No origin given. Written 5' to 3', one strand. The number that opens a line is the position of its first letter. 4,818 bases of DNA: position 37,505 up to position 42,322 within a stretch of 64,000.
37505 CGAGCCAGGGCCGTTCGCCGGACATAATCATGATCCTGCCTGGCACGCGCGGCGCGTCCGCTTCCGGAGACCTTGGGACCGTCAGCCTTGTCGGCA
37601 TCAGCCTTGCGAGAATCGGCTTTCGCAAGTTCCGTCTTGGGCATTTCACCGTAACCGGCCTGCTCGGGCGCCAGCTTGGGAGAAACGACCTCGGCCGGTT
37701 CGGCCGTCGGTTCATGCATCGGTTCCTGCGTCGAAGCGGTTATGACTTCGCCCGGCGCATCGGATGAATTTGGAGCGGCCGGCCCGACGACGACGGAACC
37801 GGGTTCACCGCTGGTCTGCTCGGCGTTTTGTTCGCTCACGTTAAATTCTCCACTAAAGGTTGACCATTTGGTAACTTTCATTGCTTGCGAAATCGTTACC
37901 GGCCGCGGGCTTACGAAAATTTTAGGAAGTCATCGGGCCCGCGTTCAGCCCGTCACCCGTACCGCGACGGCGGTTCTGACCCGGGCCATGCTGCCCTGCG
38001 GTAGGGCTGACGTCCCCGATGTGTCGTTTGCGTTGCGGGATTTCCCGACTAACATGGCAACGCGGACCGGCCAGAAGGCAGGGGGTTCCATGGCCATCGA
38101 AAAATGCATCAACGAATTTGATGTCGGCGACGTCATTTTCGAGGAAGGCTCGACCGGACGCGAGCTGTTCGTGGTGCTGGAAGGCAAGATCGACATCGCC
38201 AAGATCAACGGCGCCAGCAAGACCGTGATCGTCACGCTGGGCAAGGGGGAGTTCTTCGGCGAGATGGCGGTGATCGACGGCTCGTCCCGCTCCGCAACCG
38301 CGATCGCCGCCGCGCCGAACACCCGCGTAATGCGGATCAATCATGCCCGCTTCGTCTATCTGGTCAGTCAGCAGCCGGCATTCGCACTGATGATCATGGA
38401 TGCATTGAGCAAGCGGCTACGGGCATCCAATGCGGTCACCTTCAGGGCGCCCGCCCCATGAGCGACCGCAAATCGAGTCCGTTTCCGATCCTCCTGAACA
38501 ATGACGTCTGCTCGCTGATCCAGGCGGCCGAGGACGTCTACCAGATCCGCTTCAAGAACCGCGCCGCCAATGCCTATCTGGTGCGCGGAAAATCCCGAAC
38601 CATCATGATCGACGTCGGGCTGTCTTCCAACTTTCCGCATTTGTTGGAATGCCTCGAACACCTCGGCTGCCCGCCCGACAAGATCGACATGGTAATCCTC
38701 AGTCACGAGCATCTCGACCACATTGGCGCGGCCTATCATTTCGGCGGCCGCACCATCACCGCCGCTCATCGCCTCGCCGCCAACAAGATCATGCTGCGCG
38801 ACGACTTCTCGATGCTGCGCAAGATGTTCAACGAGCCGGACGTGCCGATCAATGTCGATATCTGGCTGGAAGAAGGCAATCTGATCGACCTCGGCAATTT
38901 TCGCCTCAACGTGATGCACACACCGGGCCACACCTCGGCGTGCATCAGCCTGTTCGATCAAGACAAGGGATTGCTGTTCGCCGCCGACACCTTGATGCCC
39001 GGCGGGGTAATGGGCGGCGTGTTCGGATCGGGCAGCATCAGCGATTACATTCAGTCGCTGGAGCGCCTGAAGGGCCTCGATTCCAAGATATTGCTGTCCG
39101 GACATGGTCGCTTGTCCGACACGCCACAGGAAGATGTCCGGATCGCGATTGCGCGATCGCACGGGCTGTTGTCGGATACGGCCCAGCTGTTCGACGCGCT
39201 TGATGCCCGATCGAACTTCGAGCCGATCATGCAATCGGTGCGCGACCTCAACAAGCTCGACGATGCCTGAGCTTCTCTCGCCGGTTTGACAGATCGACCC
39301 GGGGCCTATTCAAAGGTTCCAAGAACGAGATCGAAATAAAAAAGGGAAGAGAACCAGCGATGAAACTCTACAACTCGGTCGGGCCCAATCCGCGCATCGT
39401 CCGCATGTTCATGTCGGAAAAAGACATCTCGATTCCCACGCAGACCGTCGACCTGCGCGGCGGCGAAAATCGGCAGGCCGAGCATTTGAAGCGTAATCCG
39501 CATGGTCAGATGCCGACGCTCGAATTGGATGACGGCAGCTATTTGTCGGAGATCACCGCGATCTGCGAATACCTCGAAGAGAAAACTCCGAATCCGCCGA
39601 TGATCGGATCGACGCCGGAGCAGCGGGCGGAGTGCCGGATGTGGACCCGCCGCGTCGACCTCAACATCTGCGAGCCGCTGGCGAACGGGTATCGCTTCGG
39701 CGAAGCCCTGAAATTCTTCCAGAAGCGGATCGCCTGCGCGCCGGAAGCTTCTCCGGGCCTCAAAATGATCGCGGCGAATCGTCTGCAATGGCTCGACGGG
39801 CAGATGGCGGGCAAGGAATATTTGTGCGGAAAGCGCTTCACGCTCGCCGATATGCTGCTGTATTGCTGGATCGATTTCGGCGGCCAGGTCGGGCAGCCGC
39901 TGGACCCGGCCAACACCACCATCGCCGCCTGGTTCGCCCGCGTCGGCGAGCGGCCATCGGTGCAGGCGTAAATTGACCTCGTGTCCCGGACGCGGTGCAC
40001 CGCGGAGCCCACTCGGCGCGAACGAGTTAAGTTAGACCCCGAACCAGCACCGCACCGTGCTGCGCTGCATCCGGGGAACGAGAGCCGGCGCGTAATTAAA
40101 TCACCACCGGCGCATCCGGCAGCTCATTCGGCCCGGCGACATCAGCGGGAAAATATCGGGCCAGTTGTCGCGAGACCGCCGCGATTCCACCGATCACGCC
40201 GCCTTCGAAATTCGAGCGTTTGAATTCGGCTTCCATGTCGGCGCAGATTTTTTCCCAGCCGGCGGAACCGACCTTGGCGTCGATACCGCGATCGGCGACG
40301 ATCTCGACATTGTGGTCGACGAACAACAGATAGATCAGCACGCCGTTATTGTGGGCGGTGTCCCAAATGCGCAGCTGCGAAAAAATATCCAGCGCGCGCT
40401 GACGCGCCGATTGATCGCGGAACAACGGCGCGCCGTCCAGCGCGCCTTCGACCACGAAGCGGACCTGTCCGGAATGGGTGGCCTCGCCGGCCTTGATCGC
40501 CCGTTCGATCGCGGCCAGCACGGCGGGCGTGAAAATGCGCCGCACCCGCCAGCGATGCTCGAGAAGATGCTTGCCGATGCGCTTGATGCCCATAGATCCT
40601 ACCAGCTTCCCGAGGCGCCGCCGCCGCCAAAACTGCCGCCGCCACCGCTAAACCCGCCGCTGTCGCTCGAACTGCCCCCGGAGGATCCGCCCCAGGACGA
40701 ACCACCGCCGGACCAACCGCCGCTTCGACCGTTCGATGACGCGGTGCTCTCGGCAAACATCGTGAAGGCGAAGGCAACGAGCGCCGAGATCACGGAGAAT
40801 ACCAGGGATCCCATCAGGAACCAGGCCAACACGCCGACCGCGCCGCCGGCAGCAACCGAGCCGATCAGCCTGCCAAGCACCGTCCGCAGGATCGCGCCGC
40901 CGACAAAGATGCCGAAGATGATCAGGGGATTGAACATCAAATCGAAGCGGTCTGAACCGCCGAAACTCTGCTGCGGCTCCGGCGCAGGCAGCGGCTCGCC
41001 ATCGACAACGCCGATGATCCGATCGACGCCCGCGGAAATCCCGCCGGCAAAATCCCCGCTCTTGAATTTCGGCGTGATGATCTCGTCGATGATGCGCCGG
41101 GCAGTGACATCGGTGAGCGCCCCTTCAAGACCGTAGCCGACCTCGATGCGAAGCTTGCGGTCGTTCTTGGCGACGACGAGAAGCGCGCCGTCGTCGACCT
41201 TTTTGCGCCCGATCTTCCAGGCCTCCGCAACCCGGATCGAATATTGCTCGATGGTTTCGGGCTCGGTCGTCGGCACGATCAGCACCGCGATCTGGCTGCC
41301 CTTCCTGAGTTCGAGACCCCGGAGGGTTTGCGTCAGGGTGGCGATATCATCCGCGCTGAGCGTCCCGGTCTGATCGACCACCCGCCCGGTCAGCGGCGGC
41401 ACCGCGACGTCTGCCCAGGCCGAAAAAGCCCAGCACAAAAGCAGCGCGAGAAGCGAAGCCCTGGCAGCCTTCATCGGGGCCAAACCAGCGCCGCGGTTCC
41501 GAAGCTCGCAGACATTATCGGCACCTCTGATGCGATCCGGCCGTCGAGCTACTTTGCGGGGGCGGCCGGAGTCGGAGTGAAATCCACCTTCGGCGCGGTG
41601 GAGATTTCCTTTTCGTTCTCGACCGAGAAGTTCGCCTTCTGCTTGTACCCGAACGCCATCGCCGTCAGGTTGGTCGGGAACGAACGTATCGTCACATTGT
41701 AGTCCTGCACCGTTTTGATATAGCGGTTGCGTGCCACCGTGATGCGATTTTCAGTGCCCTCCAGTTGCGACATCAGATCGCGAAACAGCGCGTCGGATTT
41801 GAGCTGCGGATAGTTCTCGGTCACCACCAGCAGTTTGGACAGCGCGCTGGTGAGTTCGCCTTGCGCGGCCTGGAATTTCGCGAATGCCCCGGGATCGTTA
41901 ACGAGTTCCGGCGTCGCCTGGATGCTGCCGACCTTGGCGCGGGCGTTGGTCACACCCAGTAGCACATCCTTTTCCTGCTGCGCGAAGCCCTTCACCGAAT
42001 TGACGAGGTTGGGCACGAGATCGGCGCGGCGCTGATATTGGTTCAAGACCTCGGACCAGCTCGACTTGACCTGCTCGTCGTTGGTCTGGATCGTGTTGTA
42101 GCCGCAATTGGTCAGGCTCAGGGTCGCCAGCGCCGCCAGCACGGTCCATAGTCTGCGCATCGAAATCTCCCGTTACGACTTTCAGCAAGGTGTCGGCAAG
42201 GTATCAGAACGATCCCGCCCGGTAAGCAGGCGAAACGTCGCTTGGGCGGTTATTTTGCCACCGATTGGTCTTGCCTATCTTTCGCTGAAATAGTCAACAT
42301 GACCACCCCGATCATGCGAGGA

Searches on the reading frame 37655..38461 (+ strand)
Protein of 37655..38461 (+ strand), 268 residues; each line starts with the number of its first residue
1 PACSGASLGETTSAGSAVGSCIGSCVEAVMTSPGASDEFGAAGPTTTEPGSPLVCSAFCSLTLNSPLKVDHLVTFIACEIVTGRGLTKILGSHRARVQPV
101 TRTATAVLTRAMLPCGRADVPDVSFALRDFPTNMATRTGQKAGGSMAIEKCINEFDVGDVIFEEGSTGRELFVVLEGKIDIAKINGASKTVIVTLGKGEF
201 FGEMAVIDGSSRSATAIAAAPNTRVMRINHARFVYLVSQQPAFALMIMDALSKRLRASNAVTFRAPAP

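Call 45: search_protein_families(library=pfam, proteins=[window:37655-38461:+], max_evalue=0.001)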
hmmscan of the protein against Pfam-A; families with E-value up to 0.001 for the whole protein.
window:37655-38461:+ (268 aa): 1 family
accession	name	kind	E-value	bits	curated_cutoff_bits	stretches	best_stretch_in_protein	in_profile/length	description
PF00027.35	cNMP_binding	-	1.5e-18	67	27.5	1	154-239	3-88/89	Cyclic nucleotide-binding domain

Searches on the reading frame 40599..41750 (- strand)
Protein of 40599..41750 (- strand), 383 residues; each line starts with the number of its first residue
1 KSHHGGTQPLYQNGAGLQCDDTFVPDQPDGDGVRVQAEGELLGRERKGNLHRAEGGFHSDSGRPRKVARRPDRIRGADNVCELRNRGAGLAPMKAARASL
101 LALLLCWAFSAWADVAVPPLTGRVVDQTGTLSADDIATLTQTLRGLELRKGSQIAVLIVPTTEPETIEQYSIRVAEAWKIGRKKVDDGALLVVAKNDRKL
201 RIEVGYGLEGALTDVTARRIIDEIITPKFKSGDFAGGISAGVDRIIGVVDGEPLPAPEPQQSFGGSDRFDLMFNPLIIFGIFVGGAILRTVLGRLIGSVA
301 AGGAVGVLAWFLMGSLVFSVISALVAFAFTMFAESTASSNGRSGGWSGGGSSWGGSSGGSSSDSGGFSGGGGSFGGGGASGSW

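Call 45: search_protein_families(library=pfam, proteins=[window:40599-41750:-], max_evalue=0.001)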
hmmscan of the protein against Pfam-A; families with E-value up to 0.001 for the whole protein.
window:40599-41750:- (383 aa): 1 family
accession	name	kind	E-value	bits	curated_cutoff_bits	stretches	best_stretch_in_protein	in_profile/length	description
PF04536.20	TPM_phosphatase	-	1.1e-42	145.4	22.1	1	124-247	1-124/125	TPM domain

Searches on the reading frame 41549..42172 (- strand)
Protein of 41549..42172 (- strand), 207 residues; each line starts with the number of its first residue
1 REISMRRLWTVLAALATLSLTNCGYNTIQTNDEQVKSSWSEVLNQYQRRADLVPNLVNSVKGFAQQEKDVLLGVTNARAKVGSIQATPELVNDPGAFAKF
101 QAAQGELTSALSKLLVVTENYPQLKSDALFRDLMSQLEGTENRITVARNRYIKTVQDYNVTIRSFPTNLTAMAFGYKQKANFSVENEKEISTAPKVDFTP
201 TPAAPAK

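Call 45: search_protein_families(library=pfam, proteins=[window:41549-42172:-], max_evalue=0.001)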
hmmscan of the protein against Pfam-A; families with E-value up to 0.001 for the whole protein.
window:41549-42172:- (207 aa): 1 family
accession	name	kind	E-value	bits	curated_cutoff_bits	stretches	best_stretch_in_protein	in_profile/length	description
PF04011.17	LemA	-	7.8e-56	188.5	26.2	1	38-198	1-149/149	LemA family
